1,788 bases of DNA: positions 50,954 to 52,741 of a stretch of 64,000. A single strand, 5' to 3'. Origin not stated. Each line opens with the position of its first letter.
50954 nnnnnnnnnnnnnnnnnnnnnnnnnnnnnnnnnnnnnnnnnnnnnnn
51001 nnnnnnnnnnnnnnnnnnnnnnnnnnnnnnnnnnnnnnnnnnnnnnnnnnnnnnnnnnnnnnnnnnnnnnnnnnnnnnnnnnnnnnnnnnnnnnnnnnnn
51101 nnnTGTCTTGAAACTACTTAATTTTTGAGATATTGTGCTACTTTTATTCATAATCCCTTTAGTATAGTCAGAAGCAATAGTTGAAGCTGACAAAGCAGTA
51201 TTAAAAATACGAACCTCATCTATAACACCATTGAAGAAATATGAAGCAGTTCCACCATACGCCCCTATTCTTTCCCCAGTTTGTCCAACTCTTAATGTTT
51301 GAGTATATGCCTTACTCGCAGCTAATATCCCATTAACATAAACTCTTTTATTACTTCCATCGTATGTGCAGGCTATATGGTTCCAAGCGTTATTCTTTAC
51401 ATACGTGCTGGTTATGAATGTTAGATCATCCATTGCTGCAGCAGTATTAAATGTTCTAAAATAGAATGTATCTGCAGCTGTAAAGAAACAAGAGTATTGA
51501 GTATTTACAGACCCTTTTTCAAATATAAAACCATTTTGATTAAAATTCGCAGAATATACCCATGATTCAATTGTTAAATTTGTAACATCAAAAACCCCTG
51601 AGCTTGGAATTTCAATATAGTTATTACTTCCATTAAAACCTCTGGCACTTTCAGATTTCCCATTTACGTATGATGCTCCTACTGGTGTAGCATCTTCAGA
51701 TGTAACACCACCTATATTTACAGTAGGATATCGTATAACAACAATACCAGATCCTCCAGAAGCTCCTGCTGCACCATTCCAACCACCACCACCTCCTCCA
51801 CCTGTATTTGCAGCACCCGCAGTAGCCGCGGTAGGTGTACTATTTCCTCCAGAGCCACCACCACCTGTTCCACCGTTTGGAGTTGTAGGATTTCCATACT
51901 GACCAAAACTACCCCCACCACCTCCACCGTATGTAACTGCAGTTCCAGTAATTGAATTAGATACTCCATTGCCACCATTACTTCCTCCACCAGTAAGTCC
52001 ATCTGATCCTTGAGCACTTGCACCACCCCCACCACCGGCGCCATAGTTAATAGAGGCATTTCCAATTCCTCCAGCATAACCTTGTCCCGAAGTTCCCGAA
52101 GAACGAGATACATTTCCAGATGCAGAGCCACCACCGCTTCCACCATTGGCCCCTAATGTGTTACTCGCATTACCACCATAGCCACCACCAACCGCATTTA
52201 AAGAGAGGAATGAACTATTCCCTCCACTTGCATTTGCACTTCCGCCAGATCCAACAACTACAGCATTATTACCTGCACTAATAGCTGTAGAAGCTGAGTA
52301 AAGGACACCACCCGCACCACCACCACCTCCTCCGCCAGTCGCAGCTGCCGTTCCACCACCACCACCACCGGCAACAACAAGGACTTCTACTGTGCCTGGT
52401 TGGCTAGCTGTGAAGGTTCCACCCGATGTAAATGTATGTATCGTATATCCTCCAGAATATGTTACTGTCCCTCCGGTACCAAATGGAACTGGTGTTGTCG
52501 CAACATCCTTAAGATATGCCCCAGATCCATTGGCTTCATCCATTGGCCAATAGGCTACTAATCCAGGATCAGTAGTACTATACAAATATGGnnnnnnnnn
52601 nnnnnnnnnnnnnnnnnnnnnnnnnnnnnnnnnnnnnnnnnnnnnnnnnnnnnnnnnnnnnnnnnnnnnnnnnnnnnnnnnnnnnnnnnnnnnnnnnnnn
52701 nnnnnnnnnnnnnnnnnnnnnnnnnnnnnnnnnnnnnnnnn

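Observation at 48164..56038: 2,624-aa membrane-anchored giant protein built from LamG-like domains alternating with three ~230-aa Gly-rich modules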

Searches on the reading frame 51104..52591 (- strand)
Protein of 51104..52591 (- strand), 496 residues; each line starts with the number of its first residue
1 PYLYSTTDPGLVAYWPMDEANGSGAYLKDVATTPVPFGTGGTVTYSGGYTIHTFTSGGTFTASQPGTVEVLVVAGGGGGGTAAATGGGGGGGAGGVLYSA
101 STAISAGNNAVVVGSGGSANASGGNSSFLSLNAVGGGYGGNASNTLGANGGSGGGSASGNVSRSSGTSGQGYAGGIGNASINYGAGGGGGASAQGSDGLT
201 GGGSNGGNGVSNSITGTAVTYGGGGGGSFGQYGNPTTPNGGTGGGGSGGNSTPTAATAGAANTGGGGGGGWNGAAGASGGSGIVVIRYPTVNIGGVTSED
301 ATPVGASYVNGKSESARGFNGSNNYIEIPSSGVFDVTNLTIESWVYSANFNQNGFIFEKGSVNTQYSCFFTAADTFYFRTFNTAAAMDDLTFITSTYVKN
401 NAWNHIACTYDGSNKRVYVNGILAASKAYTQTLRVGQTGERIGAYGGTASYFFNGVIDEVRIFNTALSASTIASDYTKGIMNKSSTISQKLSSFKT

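Call 53: predict_structure(alignment_id=A2)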
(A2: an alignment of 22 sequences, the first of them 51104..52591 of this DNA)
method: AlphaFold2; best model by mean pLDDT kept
length: 496 residues; sequences in the alignment: 22
mean_pLDDT: 82.3   pTM: 0.63
mean pLDDT of the five models: 82.3, 81.7, 81.4, 79.6, 77.2
residues with pLDDT >= 90: 204; 70-90: 196; 50-70: 75; < 50: 21
segments of 3 or more residues with pLDDT < 50: 21-24, 158-160, 483-496
pLDDT, mean of each block of 10 residues (from residue 1): 72 79 60 77 83 95 90 95 80 93 92 95 95 91 57 54 64 76 78 84 85 85 88 70 90 79 94 88 93 67 83 82 85 83 94 88 80 89 87 90 95 94 93 79 76 91 92 87 42 39
secondary structure, 60 per line:
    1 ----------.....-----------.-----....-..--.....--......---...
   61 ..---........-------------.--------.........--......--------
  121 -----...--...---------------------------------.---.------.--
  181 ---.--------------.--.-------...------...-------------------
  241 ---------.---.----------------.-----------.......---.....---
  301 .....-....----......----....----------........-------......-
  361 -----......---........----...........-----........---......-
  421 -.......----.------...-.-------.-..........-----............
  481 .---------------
elements in order: E11-15 E33-36 E42-46 E49-54 E58-62 E66-73 E96-104 E107-112 E126-128 E131-133 E210-212 E219-221 E283-289 E293-297 E301-305 E307-310 E315-320 E325-328 E339-346 E354-359 E366-371 E375-382 E387-393 H394-397 E403-410 E414-419 E422-428 E440-442 E454-463 H469-481

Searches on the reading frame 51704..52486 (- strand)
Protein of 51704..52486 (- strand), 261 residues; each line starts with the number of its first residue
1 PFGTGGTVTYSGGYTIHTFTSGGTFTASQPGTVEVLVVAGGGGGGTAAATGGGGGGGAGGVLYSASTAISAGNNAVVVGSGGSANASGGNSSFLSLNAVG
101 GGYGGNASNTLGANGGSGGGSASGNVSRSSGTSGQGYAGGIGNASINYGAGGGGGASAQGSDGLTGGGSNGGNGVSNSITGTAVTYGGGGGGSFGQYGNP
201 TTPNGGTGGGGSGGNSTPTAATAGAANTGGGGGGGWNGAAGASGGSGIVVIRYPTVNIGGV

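Call 16: find_homologous_proteins(query=window:51704-52486:-, max_evalue=0.00001)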
Query window:51704-52486:- (261 aa): 2929 proteins with E <= 0.00001 among 8000 candidates; the best 120 are listed.
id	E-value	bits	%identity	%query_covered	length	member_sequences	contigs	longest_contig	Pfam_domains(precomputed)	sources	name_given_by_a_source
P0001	1.1e-33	135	50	97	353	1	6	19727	PF21722.5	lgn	-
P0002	9.0e-32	129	51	36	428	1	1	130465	PF21722.5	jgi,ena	jgi:hypothetical protein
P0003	2.2e-31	127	50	66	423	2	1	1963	PF21722.5,PF00041.28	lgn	-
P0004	3.0e-31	127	-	-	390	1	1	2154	PF21722.5,PF07007.18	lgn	-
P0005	8.6e-31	125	46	70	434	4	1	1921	PF21722.5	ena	-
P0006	7.3e-30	122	47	79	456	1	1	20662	PF21722.5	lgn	-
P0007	9.5e-30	122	-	-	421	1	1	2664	PF21722.5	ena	-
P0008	9.5e-30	122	-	-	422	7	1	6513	PF21722.5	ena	-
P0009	2.2e-29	121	44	57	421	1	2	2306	PF21722.5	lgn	-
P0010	3.8e-29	120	-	-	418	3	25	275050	PF21722.5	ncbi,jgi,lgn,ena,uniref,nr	ncbi:hypothetical protein COT94_03690 [Candidatus Falkowbacteria bacterium CG10_big_fil_rev_8_21_14_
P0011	4.0e-29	120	54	53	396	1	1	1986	PF21722.5,PF26209.2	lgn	-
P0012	1.1e-28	118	67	9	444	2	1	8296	PF21722.5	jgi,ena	-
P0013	1.7e-28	118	56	32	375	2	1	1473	PF21722.5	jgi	-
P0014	1.7e-28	118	-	-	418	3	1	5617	PF21722.5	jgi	jgi:hypothetical protein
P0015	3.2e-28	117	53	69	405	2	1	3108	PF21722.5,PF07963.18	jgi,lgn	-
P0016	3.3e-28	117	49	18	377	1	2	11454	PF21722.5,PF07963.18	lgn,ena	-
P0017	1.1e-27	115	53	68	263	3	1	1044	PF21722.5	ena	-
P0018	1.1e-27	115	50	51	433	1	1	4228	PF21722.5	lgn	-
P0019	1.7e-27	114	-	-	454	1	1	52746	PF21722.5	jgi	-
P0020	1.9e-27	114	47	71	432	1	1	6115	PF21722.5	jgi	-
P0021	2.0e-27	114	53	30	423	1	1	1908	PF21722.5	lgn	-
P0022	2.9e-27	114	44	67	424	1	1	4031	PF21722.5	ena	-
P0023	3.7e-27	113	48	96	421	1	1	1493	PF21722.5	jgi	jgi:hypothetical protein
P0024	5.2e-27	113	43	97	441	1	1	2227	PF21722.5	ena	-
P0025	1.6e-26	111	66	15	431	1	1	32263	PF21722.5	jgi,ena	jgi:hypothetical protein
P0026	1.8e-26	111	49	53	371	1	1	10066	PF21722.5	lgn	-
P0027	2.1e-26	111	47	71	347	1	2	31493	PF21722.5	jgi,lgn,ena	-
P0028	2.5e-26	111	51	29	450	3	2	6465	PF21722.5,PF07963.18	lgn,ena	-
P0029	3.2e-26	110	-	-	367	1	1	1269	PF21722.5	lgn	-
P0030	3.3e-26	110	60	34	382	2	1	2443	PF21722.5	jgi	jgi:hypothetical protein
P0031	5.9e-26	109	43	70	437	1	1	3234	PF21722.5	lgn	-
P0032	7.8e-26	109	47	38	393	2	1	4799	PF21722.5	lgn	-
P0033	1.1e-25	109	51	39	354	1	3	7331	PF21722.5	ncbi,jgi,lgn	jgi:hypothetical protein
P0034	1.2e-25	108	55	24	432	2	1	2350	PF21722.5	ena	-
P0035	1.2e-25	108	-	-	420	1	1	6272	PF21722.5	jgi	jgi:hypothetical protein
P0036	1.3e-25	108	-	-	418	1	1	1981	PF21722.5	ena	-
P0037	1.5e-25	108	-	-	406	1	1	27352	PF21722.5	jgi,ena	-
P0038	1.9e-25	108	-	-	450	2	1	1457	PF21722.5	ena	-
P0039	1.9e-25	108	-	-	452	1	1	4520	PF21722.5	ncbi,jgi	jgi:hypothetical protein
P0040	2.0e-25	108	43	72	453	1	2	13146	PF21722.5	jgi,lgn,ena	jgi:hypothetical protein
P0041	2.2e-25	108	44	97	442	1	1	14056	PF21722.5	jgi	jgi:hypothetical protein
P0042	2.4e-25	107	46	51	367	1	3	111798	PF21722.5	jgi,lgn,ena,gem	-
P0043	2.5e-25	107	-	-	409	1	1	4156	PF21722.5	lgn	-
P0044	2.6e-25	107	-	-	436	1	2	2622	PF21722.5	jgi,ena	jgi:hypothetical protein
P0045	2.9e-25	107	44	70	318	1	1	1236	PF21722.5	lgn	-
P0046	3.0e-25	107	52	51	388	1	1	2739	PF21722.5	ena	-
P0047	3.4e-25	107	50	38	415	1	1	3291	PF21722.5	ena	-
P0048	3.5e-25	107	48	71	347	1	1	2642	PF21722.5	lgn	-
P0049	4.0e-25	107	43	35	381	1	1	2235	PF21722.5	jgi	jgi:hypothetical protein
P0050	4.4e-25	107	49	64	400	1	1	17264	PF21722.5,PF10102.15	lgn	-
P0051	5.1e-25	106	-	-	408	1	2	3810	PF21722.5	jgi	jgi:hypothetical protein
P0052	5.9e-25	106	47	54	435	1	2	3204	PF21722.5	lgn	-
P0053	6.8e-25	106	44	50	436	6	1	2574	PF21722.5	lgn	-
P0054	8.5e-25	106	43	71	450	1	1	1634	PF21722.5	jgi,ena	jgi:hypothetical protein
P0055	9.1e-25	106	47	96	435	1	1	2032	PF21722.5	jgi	-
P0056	1.0e-24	105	43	97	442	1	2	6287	PF21722.5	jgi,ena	jgi:hypothetical protein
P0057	1.3e-24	105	49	41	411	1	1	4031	PF21722.5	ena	-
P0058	1.3e-24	105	33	20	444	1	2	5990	PF21722.5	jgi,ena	-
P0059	1.8e-24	105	39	97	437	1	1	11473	PF21722.5,PF07963.18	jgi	jgi:prepilin-type N-terminal cleavage/methylation domain-containing protein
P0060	1.8e-24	105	48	57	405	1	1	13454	PF21722.5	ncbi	ncbi:MAG: glycine-rich domain-containing protein [Elusimicrobiota bacterium]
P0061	2.0e-24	104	62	15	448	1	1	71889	PF21722.5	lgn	-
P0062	2.4e-24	104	46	30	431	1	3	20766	PF21722.5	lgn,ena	-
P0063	2.5e-24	104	42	44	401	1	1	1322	PF21722.5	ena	-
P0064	2.5e-24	104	-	-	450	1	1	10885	PF21722.5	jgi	-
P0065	4.0e-24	103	44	52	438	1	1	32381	PF21722.5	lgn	-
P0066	4.4e-24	103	-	-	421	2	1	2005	PF21722.5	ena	-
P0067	4.6e-24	103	50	54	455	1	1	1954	PF21722.5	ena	-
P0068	4.9e-24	103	54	16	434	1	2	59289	PF21722.5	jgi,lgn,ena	jgi:hypothetical protein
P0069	5.3e-24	103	-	-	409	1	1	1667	PF21722.5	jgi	jgi:hypothetical protein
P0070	5.8e-24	103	-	-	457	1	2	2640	PF21722.5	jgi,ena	jgi:hypothetical protein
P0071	6.6e-24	103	40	20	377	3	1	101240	PF21722.5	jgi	-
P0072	7.6e-24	103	56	27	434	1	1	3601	PF21722.5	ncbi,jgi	jgi:hypothetical protein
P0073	8.3e-24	102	44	67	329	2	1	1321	PF21722.5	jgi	jgi:hypothetical protein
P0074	8.7e-24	102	43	97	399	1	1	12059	PF21722.5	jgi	-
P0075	8.9e-24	102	41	71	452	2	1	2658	PF21722.5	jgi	jgi:hypothetical protein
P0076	1.3e-23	102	49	41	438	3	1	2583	PF21722.5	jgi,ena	-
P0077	1.3e-23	102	-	-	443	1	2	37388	PF21722.5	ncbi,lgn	-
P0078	1.4e-23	102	62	36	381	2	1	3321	PF21722.5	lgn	-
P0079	1.5e-23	102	-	-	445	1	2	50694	PF21722.5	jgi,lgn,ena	jgi:hypothetical protein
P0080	2.0e-23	101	-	-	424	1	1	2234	PF21722.5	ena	-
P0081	2.2e-23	101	46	70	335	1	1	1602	PF21722.5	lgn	-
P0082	2.3e-23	101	63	15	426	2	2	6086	PF21722.5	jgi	jgi:hypothetical protein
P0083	2.4e-23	101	83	5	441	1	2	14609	PF21722.5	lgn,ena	-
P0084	2.5e-23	101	45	71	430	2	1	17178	PF21722.5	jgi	jgi:type II secretory pathway pseudopilin PulG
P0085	3.2e-23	101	42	71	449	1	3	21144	PF21722.5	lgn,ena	-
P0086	3.4e-23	100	44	80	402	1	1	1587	PF21722.5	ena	-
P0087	4.4e-23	100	69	13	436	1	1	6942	PF21722.5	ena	-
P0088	4.6e-23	100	56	30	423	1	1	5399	PF21722.5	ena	-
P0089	4.8e-23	100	46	96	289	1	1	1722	PF21722.5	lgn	-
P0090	4.8e-23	100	64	13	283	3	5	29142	PF21722.5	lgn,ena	-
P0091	6.0e-23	100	-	-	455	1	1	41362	PF21722.5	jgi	jgi:hypothetical protein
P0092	6.2e-23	100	-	-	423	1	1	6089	PF21722.5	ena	-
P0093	6.7e-23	99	-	-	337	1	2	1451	PF21722.5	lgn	-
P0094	6.8e-23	99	58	32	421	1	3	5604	PF21722.5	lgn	-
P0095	9.1e-23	99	47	52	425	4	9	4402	PF21722.5,PF07963.18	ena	-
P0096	1.0e-22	99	42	39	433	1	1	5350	PF21722.5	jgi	jgi:hypothetical protein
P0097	1.1e-22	99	59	13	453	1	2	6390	PF21722.5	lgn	-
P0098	1.1e-22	99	56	30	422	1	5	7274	PF21722.5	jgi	jgi:hypothetical protein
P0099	1.2e-22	99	46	66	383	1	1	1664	PF21722.5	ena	-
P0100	1.2e-22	99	-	-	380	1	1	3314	PF21722.5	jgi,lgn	jgi:hypothetical protein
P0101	1.3e-22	99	41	71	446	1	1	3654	PF21722.5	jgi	-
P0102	1.5e-22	98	49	56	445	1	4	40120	PF21722.5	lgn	-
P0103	1.6e-22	98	42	74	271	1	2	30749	PF21722.5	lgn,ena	-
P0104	1.8e-22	98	59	14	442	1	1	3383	PF21722.5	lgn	-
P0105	1.8e-22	98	42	71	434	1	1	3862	PF21722.5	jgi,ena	jgi:hypothetical protein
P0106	1.9e-22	98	-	-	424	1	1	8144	PF21722.5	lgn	-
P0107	2.2e-22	98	-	-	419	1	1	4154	PF21722.5,PF25788.3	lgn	-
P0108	2.2e-22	98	59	11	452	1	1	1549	PF21722.5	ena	-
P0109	2.2e-22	98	48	35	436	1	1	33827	PF21722.5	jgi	jgi:hypothetical protein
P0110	2.5e-22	98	-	-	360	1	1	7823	PF21722.5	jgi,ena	-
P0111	2.5e-22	98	-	-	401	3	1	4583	PF21722.5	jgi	-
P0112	2.8e-22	97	-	-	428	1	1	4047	PF21722.5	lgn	-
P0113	2.8e-22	97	-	-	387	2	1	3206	PF21722.5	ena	-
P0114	3.2e-22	97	50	53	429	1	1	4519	PF21722.5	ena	-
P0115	3.4e-22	97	47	70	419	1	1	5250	PF21722.5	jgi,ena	jgi:hypothetical protein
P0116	3.7e-22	97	-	-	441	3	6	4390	PF21722.5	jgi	jgi:hypothetical protein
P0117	3.9e-22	97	50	53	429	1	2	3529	PF21722.5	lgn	-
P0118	4.5e-22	97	42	97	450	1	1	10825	PF21722.5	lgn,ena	-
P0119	4.7e-22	97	79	5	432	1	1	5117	PF21722.5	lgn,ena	-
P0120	4.8e-22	97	40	70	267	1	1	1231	PF21722.5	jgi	jgi:hypothetical protein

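Call 22: predict_structure(alignment_id=A1)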
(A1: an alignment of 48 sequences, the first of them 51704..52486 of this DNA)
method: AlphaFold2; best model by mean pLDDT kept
length: 261 residues; sequences in the alignment: 48
mean_pLDDT: 94.0   pTM: 0.92
mean pLDDT of the five models: 94.0, 93.9, 93.9, 93.8, 93.4
residues with pLDDT >= 90: 220; 70-90: 29; 50-70: 11; < 50: 1
segments of 3 or more residues with pLDDT < 50: none
pLDDT, mean of each block of 10 residues (from residue 1): 95 97 98 98 92 96 98 98 99 98 96 98 96 98 81 98 88 98 98 77 91 86 98 94 98 84 42
secondary structure, 60 per line:
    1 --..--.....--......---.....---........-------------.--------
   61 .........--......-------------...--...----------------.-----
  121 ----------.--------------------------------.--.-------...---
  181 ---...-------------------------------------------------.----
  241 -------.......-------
elements in order: E7-11 E14-19 E23-27 E31-38 E61-69 E72-77 E91-93 E96-98 E175-177 E184-186 E248-254

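Call 47: fold_search(model_id=the predicted structure, library=viral)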
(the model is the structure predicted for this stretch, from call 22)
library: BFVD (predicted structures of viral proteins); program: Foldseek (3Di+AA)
matches with E <= 10: 322; with E <= 0.001: 201
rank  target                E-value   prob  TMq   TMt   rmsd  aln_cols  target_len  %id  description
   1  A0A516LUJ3            4.9e-23  1.00  0.88  0.22   2.2       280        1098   44  (no name in the UniProt tables at hand)
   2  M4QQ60                1.0e-22  1.00  0.86  0.51   2.6       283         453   44  (no name in the UniProt tables at hand)
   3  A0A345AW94            2.2e-21  1.00  0.84  0.58   4.2       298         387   41  Glycine-rich domain-containing protein [Cyanophage S-TIM4]
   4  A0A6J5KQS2            6.7e-21  1.00  0.85  0.82   1.8       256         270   44  Glycine-rich domain-containing protein [uncultured Caudovirales phage]
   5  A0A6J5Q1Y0            2.2e-20  1.00  0.86  0.50   2.5       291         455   40  Glycine-rich domain-containing protein [uncultured Caudovirales phage]
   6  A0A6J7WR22            3.2e-20  1.00  0.84  0.42   2.7       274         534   44  Glycine-rich domain-containing protein [uncultured Caudovirales phage]
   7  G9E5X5                2.0e-19  1.00  0.90  0.35   2.4       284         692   41  Glycine-rich domain-containing protein [Micromonas pusilla virus SP1]
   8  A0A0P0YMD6            2.4e-19  1.00  0.77  0.41   3.9       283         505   39  (no name in the UniProt tables at hand)
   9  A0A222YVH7            2.6e-19  1.00  0.83  0.36   3.6       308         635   38  Glycine-rich domain-containing protein [Synechococcus phage Bellamy]
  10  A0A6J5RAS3            5.3e-19  1.00  0.75  0.64   5.3       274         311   37  Glycine-rich domain-containing protein [uncultured Caudovirales phage]
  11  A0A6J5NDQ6            3.2e-18  1.00  0.84  0.79   2.5       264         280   38  Glycine-rich domain-containing protein [uncultured Caudovirales phage]
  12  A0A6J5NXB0            6.8e-18  1.00  0.78  0.67   4.5       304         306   38  Glycine-rich domain-containing protein [uncultured Caudovirales phage]
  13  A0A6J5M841            7.2e-18  1.00  0.80  0.41   4.2       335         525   35  Uncharacterized protein [uncultured Caudovirales phage]
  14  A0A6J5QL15            1.1e-17  1.00  0.78  0.54   2.7       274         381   38  Glycine-rich domain-containing protein [uncultured Caudovirales phage]
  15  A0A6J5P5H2            1.3e-17  1.00  0.75  0.66   4.5       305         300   36  Glycine-rich domain-containing protein [uncultured Caudovirales phage]
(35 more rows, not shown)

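Call 84: search_protein_families(library=phrogs, proteins=[window:51704-52486:-], max_evalue=0.001)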
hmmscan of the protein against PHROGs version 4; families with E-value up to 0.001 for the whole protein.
window:51704-52486:- (261 aa): 1 family
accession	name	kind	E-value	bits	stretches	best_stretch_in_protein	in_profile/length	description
phrog_2295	-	unknown function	3.8e-51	175.8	1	3-260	565-853/1183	-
